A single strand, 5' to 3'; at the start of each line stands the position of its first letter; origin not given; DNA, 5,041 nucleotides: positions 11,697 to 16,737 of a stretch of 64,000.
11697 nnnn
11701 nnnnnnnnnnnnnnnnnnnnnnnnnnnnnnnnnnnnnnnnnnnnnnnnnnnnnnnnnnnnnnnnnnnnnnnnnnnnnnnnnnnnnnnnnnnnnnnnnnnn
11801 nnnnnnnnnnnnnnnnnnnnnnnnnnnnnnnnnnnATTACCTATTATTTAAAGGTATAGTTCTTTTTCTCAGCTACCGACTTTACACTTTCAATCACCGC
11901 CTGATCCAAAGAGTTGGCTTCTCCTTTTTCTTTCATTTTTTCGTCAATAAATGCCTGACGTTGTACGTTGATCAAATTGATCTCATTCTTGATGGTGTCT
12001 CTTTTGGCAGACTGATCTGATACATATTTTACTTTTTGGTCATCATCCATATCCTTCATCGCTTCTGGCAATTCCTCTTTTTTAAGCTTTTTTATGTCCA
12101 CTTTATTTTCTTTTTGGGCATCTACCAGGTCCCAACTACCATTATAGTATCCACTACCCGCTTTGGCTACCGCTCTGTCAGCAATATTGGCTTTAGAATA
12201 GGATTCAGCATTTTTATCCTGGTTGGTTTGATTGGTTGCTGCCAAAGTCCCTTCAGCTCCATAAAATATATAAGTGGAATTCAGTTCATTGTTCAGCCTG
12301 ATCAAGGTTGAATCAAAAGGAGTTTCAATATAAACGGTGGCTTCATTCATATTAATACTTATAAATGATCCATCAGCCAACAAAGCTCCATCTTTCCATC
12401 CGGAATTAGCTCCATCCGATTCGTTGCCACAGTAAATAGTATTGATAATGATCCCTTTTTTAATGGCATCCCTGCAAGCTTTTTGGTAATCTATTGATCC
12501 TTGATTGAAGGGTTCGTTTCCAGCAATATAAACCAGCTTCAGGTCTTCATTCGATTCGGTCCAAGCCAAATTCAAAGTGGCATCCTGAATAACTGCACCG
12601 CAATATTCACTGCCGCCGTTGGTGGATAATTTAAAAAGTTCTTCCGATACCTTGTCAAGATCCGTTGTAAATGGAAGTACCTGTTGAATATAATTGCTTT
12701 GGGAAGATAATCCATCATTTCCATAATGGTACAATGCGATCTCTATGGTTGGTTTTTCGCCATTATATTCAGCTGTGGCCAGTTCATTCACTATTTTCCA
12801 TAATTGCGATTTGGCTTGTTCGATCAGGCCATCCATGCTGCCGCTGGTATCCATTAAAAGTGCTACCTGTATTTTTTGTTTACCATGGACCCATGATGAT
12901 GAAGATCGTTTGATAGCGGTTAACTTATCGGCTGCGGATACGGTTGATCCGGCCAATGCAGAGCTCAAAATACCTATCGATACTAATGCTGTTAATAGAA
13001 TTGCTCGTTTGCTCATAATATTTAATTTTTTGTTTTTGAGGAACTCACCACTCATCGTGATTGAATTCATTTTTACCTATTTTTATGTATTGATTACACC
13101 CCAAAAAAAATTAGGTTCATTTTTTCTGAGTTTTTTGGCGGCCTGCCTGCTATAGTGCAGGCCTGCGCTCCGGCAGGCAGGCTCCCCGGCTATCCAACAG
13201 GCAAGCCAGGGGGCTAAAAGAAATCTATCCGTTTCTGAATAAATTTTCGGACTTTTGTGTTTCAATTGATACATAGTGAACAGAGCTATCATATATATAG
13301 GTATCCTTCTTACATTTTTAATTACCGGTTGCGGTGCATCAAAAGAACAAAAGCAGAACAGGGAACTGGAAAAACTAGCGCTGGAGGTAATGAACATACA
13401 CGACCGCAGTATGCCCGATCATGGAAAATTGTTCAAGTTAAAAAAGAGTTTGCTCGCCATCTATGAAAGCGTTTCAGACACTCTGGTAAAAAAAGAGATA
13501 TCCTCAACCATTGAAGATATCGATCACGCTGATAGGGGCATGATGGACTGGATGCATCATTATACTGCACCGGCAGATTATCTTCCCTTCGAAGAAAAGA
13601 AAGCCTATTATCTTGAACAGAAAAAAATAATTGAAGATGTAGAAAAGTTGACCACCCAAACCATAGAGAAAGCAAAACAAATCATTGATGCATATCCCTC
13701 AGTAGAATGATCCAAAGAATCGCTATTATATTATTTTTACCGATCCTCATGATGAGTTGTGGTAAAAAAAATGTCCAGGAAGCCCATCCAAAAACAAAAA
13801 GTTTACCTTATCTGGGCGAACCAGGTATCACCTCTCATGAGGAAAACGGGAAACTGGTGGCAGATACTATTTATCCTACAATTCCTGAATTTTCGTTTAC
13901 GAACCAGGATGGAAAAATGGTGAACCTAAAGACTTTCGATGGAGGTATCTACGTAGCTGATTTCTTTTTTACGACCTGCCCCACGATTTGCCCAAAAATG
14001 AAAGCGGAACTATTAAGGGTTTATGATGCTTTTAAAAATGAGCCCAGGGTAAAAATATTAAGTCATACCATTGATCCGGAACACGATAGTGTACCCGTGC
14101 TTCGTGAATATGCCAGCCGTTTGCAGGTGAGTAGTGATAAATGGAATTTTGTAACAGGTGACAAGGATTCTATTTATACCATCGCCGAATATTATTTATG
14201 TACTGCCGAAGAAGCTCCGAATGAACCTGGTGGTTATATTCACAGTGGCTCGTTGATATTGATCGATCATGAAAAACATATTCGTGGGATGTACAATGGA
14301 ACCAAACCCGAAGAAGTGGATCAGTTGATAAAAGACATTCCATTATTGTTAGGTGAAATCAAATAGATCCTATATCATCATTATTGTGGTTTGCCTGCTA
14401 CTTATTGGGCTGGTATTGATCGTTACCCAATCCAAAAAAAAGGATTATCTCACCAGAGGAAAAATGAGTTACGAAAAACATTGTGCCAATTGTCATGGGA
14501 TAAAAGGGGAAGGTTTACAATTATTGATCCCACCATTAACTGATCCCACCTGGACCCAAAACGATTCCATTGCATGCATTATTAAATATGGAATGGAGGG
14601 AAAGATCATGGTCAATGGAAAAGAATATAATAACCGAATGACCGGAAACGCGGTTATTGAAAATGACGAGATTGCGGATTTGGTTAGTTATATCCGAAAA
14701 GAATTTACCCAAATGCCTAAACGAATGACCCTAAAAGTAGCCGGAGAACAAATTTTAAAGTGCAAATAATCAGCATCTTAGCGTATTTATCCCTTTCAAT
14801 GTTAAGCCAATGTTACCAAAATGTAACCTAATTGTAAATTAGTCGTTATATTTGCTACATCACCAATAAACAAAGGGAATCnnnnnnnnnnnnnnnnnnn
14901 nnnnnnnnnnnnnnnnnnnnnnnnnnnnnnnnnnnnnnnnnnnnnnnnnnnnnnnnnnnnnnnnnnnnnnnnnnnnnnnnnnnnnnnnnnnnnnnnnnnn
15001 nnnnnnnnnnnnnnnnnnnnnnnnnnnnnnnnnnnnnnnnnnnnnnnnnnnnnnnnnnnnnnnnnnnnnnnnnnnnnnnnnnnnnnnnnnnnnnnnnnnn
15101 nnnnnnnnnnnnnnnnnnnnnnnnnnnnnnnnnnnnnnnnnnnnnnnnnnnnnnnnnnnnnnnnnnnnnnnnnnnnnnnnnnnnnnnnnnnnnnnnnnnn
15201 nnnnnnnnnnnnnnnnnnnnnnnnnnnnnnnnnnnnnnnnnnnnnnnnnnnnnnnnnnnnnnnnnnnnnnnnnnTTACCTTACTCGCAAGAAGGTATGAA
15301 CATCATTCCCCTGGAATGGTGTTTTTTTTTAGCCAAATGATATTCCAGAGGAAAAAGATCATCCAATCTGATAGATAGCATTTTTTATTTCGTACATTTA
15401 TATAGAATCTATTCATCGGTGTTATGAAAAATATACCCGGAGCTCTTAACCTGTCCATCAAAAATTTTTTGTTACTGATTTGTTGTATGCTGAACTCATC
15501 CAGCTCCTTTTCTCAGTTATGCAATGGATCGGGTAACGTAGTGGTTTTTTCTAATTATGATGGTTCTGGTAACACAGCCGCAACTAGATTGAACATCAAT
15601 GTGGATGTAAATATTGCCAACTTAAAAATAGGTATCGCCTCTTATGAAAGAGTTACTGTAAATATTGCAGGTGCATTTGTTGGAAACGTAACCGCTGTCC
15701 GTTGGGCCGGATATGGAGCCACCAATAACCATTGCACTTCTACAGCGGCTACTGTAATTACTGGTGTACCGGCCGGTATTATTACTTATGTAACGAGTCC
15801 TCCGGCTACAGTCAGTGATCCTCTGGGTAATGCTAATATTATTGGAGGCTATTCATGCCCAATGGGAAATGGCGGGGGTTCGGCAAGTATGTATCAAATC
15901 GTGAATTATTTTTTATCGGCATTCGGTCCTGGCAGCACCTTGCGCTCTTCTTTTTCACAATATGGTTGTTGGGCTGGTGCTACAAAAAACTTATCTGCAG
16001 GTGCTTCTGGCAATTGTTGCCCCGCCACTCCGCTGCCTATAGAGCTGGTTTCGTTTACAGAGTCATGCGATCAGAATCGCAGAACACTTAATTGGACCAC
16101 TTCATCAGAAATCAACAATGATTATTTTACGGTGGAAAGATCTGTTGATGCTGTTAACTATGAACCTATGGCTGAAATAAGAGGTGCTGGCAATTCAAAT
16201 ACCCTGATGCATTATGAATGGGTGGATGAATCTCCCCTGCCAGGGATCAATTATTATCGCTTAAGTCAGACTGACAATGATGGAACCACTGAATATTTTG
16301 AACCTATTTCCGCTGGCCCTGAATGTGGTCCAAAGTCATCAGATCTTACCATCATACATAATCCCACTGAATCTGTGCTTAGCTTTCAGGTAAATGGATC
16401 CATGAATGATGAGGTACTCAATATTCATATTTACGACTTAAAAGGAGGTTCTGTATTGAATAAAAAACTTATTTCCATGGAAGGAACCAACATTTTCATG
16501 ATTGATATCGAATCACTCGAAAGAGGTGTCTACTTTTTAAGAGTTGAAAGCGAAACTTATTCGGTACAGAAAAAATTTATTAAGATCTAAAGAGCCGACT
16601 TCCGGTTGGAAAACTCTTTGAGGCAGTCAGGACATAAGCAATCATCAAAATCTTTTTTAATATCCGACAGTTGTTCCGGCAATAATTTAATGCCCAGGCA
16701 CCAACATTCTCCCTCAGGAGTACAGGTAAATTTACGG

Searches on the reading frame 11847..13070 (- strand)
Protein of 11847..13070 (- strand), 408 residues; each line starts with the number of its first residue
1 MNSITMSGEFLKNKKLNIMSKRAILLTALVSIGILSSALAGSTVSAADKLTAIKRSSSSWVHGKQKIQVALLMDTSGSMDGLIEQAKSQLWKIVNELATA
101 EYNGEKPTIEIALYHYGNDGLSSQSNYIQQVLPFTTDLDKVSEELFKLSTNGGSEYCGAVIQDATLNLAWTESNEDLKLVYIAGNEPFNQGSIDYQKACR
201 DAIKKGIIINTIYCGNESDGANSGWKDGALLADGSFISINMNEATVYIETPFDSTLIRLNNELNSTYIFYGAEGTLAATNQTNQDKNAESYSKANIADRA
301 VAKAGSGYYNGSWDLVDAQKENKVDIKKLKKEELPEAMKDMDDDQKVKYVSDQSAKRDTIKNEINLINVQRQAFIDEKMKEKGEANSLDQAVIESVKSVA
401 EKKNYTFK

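Call 11: search_protein_families(library=pfam, proteins=[window:11847-13070:-], max_evalue=0.01)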
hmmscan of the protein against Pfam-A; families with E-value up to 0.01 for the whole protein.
window:11847-13070:- (408 aa): 3 families
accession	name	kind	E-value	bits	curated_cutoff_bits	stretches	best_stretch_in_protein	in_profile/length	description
PF13519.12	VWA_2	-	0.00017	22.6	27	1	69-165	1-86/107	von Willebrand factor type A domain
PF06707.17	DUF1194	-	0.0092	15.7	27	0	67-219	4-159/206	Protein of unknown function (DUF1194)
PF25106.1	VWA_4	-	0.0097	15.9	27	0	70-101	3-34/169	von Willebrand factor A domain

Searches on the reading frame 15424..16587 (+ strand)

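Call 11: search_protein_families(library=pfam, proteins=[window:15424-16587:+], max_evalue=0.01)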
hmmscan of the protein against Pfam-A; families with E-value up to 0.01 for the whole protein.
window:15424-16587:+ (388 aa): 2 families
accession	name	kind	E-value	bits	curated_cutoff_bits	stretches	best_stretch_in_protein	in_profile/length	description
PF18962.6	Por_Secre_tail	-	1.2e-11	45.2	27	1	313-386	4-74/75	Secretion system C-terminal sorting domain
PF11589.14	DUF3244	-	0.00042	20.7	25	1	327-385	37-94/96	Domain of unknown function (DUF3244)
